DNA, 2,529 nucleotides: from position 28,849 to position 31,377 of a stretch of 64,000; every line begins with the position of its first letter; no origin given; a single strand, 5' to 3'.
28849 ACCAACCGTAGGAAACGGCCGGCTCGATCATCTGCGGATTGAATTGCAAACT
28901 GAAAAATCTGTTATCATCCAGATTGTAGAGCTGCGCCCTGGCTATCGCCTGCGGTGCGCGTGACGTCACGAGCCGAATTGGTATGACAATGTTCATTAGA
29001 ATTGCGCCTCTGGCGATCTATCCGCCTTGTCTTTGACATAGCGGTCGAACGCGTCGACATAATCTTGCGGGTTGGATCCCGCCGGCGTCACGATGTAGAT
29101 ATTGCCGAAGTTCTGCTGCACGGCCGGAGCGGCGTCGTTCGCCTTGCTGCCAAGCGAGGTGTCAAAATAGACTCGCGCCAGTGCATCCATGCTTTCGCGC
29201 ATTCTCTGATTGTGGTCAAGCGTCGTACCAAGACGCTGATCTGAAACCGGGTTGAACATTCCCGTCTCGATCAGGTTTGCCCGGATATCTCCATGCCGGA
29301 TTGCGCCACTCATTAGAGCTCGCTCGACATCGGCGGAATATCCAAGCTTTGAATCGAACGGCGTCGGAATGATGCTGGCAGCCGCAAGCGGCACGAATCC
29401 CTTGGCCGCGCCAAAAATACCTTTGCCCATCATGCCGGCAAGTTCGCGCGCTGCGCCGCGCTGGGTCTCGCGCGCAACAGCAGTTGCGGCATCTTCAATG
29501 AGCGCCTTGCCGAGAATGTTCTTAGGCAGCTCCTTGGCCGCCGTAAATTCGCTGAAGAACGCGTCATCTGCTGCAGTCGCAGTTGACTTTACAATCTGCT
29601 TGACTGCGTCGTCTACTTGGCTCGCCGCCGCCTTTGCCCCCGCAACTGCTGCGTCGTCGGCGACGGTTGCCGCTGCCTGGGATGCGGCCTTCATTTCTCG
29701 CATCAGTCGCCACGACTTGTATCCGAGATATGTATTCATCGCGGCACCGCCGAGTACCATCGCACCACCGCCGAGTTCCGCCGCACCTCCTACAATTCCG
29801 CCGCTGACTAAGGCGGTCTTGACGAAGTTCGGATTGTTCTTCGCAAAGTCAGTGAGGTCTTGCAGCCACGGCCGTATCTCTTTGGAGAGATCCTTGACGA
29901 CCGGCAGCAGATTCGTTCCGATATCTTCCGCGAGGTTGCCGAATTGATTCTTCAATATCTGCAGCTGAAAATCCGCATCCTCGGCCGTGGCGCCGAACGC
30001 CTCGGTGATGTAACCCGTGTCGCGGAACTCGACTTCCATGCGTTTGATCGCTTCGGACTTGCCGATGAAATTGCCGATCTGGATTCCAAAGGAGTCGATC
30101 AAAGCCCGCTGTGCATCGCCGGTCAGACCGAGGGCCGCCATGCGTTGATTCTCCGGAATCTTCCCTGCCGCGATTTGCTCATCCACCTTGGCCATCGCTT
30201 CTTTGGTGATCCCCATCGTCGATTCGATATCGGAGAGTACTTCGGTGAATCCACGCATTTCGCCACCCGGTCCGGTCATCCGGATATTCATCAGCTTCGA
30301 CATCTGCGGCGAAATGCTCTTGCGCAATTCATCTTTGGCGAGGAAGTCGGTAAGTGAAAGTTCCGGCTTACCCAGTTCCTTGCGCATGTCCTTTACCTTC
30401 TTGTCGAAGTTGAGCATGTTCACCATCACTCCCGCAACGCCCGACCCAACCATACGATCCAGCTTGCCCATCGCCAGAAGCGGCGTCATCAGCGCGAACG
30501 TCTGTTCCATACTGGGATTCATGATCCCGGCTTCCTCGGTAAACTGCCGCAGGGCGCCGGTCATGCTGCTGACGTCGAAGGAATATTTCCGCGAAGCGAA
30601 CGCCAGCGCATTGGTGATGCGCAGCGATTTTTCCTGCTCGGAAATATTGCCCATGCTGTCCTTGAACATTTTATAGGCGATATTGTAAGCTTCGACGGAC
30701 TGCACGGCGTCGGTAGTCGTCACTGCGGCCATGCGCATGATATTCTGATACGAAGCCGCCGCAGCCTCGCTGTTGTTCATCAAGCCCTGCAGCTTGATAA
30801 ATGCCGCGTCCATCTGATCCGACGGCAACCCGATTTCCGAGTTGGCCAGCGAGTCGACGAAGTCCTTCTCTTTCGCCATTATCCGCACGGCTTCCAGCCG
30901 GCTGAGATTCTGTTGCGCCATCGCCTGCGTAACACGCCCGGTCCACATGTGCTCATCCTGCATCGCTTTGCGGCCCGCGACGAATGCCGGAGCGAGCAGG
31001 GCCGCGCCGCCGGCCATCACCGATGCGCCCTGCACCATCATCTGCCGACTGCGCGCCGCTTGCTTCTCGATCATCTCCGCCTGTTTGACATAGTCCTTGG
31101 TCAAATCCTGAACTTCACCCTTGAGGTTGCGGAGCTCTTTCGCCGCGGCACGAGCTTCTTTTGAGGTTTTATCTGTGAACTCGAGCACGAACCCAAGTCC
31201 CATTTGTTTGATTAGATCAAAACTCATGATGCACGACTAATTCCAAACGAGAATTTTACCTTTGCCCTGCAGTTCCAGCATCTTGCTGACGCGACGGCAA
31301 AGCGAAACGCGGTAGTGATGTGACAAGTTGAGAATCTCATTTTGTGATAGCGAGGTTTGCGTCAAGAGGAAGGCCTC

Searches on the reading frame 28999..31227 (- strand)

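Call 14: search_protein_families(library=phrogs, proteins=[window:28999-31227:-], max_evalue=0.001)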
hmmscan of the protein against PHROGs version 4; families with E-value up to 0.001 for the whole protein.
window:28999-31227:- (743 aa): 2 families
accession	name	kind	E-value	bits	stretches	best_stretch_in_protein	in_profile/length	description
phrog_28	-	tail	2.5e-08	33.9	1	24-584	215-639/1228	tail length tape measure protein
phrog_17727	-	tail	1e-07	32.3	1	404-473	116-185/443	tail length tape measure protein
